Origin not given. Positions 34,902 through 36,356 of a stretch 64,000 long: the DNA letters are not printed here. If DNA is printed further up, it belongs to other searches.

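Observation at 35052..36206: eRF1/Pelota-like protein without GGQ encoded between the two subunit genes of a split B12 acyl-CoA mutase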

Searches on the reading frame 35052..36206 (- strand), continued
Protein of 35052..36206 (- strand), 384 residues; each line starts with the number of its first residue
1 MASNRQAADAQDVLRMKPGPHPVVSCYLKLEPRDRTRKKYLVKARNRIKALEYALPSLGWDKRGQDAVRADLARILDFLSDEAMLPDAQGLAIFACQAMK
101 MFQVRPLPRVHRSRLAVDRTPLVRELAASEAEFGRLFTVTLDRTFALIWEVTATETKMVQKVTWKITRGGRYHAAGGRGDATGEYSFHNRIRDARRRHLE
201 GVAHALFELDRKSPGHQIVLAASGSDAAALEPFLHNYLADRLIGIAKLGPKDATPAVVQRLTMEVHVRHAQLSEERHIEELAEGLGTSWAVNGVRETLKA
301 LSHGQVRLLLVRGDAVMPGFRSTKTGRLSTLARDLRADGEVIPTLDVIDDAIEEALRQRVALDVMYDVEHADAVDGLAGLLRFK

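Call 21: predict_structure(alignment_id=A1)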
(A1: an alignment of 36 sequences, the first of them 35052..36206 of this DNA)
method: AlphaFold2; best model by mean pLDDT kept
length: 384 residues; sequences in the alignment: 36
mean_pLDDT: 87.2   pTM: 0.77
mean pLDDT of the five models: 87.2, 86.1, 84.8, 83.4, 83.0
residues with pLDDT >= 90: 220; 70-90: 131; 50-70: 23; < 50: 10
segments of 3 or more residues with pLDDT < 50: 1-10
pLDDT, mean of each block of 10 residues (from residue 1): 37 80 93 81 92 91 95 95 84 92 88 91 86 85 93 88 71 60 74 88 94 89 92 92 94 93 89 90 89 96 94 93 91 90 92 92 89 94 77
secondary structure, 60 per line:
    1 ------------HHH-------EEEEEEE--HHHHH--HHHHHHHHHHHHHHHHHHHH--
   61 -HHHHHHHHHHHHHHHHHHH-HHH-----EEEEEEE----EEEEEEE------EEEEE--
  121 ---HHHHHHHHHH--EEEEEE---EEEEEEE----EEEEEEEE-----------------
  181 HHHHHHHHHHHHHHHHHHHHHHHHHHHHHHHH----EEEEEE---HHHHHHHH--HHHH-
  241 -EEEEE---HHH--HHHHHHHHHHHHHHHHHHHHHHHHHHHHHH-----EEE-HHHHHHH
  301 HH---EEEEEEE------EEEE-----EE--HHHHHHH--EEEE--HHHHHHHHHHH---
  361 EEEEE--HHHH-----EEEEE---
elements in order: E23-29 H32-36 H39-58 H62-80 E90-96 E101-107 E114-118 H124-133 E136-141 E145-151 E156-163 H181-212 E217-222 H226-233 H236-239 E242-246 H255-284 E290-292 H294-302 E306-312 E319-322 H332-338 E341-344 H347-357 E361-365 H368-371 E377-381

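Call 23: search_protein_representatives(protein=window:35052-36206:-)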
Query: 384 residues. Proteins with E-value up to 0.001 (for the whole library): 1081; up to 1e-10: 401; up to 1e-30: 74. The best 150 are listed.
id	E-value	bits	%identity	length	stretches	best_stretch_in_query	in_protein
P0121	5.7e-108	377.6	52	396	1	2-384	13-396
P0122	1.1e-82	294.4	43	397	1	10-384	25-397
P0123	4.7e-81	289.1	42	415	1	18-384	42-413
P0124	7.8e-79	281.8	48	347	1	13-321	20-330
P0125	2.1e-76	273.8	40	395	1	14-384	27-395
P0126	3.5e-74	266.5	43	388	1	14-384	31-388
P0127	1.3e-72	261.3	41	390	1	14-383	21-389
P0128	6.3e-71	255.8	47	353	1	11-282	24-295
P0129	2.8e-70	253.6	39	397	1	14-384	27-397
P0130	9.5e-69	248.6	43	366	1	22-384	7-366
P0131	5.1e-68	246.2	42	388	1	12-384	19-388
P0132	6.4e-68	245.9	38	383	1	9-384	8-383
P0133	1.9e-67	244.4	46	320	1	71-384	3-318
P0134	4.0e-67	243.3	40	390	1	5-383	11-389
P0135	3.5e-66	240.2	40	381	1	18-384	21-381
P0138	1.9e-63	231.2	38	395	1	22-384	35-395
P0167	6.2e-42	160.4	29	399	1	18-384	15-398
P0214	1.1e-25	106.9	27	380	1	11-383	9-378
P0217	4.5e-25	104.9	32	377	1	20-383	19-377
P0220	8.6e-25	104.0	25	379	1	9-384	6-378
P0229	8.3e-24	100.8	31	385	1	12-372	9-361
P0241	8.1e-22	94.2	31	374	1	16-383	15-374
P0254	6.0e-21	91.4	31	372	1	22-383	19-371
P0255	8.5e-21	90.9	27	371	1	14-381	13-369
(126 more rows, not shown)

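Call 24: fold_search(model_id=the predicted structure, library=pdb)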
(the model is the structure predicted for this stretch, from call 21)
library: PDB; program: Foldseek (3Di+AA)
matches with E <= 10: 1136; with E <= 0.001: 44
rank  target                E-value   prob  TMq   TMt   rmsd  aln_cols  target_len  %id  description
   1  8v9j_z                4.1e-23  1.00  0.68  0.71   5.5       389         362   17  Cryo-EM structure of the Mycobacterium smegmatis 70S ribosome in complex with hibernation factor Msmeg1130 (Balon) (St (released 2024-02-07)
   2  8v9l_z                2.8e-22  1.00  0.65  0.67   5.4       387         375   18  Cryo-EM structure of the Mycobacterium smegmatis 70S ribosome in complex with hibernation factor Msmeg1130 (Balon) and (released 2024-02-07)
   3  4af1                  2.8e-19  1.00  0.43  0.40  12.3       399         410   17  Archeal Release Factor aRF1 (released 2013-03-20)
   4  9i2d_CR               6.7e-18  1.00  0.49  0.46  11.7       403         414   15  NMT1-NAC bound human RNC with 10 amino acid ARF1-linker (released 2026-02-04)
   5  8v9k_z                1.2e-16  1.00  0.60  0.63   6.4       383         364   18  Cryo-EM structure of the Mycobacterium smegmatis 70S ribosome in complex with hibernation factor Rv2629 (Balon) (Struc (released 2024-02-07)
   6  8rd8_B                1.2e-16  1.00  0.60  0.63   6.1       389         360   15  Cryo-EM structure of P. urativorans 70S ribosome in complex with hibernation factors Balon and RaiA (structure 1). (released 2024-02-21)
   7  8rdv_B                1.5e-16  1.00  0.60  0.63   7.4       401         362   17  Cryo-EM structure of P. urativorans 70S ribosome in complex with hibernation factor Balon, mRNA and P-site tRNA (struc (released 2024-02-21)
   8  5lzu_ii               5.2e-16  1.00  0.48  0.45  11.8       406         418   14  Structure of the mammalian ribosomal termination complex with accommodated eRF1 (released 2016-11-30)
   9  8rdw_B                5.8e-16  1.00  0.61  0.63   7.6       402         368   14  Cryo-EM structure of P. urativorans 70S ribosome in complex with hibernation factor Balon and EF-Tu(GDP) (structure 3) (released 2024-02-21)
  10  5lzv_ii               1.1e-15  1.00  0.48  0.45  11.4       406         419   16  Structure of the mammalian ribosomal termination complex with accommodated eRF1(AAQ) and ABCE1. (released 2016-11-30)
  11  3agk                  1.8e-15  1.00  0.26  0.28  17.0       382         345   18  Crystal structure of archaeal translation termination factor, aRF1 (released 2010-11-03)
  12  5dmq_B                2.3e-15  1.00  0.43  0.42  12.6       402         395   16  Crystal structure of mouse eRF1 in complex with Reverse Transcriptase (RT) of Moloney Murine Leukemia Virus (released 2016-07-06)
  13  3jag_ii               2.9e-15  1.00  0.49  0.46  10.7       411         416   15  Structure of a mammalian ribosomal termination complex with ABCE1, eRF1(AAQ), and the UAA stop codon (released 2015-08-12)
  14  6xa1_j                3.3e-15  1.00  0.46  0.47  11.9       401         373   15  Structure of a drug-like compound stalled human translation termination complex (released 2020-10-07)
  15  6p5n_Aq               3.5e-15  1.00  0.46  0.43  12.5       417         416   16  Structure of a mammalian 80S ribosome in complex with a single translocated Israeli Acute Paralysis Virus IRES and eR (released 2019-09-25)
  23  1dt9                  1.4e-12  1.00  0.45  0.44  13.3       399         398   17  THE CRYSTAL STRUCTURE OF HUMAN EUKARYOTIC RELEASE FACTOR ERF1-MECHANISM OF STOP CODON RECOGNITION AND PEPTIDYL-TRNA HYDR (released 2000-02-02)
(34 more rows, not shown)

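Call 28: find_encoding_contigs(protein=P0122, flank=5000, max_places=3)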
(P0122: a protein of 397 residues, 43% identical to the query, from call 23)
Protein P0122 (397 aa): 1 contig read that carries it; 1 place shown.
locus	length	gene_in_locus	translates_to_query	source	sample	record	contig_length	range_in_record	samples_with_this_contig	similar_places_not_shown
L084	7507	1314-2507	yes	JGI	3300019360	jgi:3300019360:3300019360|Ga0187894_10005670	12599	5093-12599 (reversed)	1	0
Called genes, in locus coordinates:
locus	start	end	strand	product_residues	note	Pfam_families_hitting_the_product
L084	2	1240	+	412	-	?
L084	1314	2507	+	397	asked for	PF18854:baeRF_family10, PF18844:baeRF_family2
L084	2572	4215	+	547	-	PF08448:PAS_4, PF13581:HATPase_c_2 (faint), PF01590:GAF, PF13185:GAF_2, PF00512:HisKA, PF02518:HATPase_c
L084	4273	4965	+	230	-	PF00072:Response_reg, PF00486:Trans_reg_C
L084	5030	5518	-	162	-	PF00355:Rieske (weak)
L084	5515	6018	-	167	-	-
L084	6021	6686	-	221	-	-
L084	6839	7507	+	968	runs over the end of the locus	PF12770:CHAT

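Call 29: find_encoding_contigs(protein=P0132, flank=5000, max_places=3)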
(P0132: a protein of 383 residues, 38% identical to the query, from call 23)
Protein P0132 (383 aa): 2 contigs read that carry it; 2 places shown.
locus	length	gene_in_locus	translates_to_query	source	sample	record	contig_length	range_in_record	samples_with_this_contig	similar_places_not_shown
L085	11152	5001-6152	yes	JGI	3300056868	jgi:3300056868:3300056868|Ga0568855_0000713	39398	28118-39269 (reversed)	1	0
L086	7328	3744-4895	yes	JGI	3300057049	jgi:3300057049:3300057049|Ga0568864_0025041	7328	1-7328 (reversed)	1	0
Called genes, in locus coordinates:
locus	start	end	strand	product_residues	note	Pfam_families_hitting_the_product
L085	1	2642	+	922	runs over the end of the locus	?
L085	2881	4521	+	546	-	-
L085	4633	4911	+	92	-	PF01037:AsnC_trans_reg, PF22482:AsnC_trans_reg_3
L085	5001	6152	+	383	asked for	PF18854:baeRF_family10, PF18845:baeRF_family3 (weak)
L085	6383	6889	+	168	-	PF12802:MarR_2, PF01047:MarR, PF13601:HTH_34 (weak)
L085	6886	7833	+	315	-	PF01058:Oxidored_q6, PF14720:NiFe_hyd_SSU_C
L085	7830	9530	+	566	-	PF27537:HoxH, PF00374:NiFeSe_Hases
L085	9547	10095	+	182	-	PF01750:HycI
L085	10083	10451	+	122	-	PF01155:HypA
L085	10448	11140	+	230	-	PF13604:AAA_30 (weak), PF02492:cobW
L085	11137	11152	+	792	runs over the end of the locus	PF00708:Acylphosphatase, PF07503:zf-HYPF, PF01300:Sua5_yciO_yrdC, PF17788:HypF_C, PF22521:HypF_C_2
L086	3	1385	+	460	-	?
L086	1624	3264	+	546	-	-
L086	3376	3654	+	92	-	PF01037:AsnC_trans_reg, PF22482:AsnC_trans_reg_3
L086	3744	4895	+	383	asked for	PF18854:baeRF_family10, PF18845:baeRF_family3 (weak)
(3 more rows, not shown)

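Call 30: find_encoding_contigs(protein=P0123, flank=5000, max_places=2)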
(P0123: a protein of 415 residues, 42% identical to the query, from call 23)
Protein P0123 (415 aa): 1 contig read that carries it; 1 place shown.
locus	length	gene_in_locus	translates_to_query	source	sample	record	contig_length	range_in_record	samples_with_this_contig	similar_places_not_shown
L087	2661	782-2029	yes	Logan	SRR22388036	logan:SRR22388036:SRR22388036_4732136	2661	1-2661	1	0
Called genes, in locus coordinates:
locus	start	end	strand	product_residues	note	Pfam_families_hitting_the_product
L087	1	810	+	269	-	?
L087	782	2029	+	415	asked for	PF18854:baeRF_family10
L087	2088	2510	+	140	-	PF02310:B12-binding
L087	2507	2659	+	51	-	?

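Call 31: find_encoding_contigs(protein=P0126, flank=5000, max_places=2)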
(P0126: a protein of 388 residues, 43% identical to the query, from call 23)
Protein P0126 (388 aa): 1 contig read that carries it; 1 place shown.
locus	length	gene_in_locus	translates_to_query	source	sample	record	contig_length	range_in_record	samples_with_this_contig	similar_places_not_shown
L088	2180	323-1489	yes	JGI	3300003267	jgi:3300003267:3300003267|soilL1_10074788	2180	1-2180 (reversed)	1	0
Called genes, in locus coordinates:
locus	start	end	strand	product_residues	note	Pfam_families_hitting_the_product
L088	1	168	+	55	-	?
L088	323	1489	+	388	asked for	PF18854:baeRF_family10, PF18844:baeRF_family2, PF18845:baeRF_family3 (weak)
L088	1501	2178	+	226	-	?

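Call 32: find_encoding_contigs(protein=P0125, flank=5000, max_places=2)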
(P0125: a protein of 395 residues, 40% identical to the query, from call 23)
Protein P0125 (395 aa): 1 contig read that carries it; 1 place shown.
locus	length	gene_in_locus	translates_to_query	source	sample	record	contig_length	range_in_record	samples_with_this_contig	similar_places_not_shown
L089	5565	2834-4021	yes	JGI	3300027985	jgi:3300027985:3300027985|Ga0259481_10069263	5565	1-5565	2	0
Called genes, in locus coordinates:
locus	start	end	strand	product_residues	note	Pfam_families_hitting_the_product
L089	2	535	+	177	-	?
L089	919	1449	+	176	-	PF02482:Ribosomal_S30AE, PF00313:CSD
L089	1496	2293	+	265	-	PF00459:Inositol_P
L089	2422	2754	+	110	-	PF14242:DUF4342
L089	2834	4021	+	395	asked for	PF18854:baeRF_family10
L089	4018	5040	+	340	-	PF00571:CBS (weak), PF01769:MgtE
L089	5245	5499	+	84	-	-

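Call 35: search_protein_families(library=pfam, proteins=[L087:1-810:+, L033:8112-8816:+], max_evalue=0.001)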
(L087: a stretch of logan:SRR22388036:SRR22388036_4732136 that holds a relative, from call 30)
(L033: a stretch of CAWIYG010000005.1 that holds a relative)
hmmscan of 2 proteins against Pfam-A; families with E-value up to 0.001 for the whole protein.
L087:1-810:+ (269 aa): 1 family
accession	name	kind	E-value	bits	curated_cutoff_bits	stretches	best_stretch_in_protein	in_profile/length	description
PF01642.28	MM_CoA_mutase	-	1.2e-104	351.2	22.1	1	1-261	254-512/512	Methylmalonyl-CoA mutase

L033:8112-8816:+ (234 aa): 4 families
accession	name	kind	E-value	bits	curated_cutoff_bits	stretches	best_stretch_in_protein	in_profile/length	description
PF00702.32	Hydrolase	-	3.7e-24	86.6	26.4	1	9-197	1-191/191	haloacid dehalogenase-like hydrolase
PF13419.12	HAD_2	-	7e-18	65.8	23.8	1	108-201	83-176/178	Haloacid dehalogenase-like hydrolase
PF13242.12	Hydrolase_like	-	4.5e-10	39.7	22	1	158-204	3-49/75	HAD-hyrolase-like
PF12710.13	HAD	-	0.00084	20.3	27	0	46-184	33-180/189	haloacid dehalogenase-like hydrolase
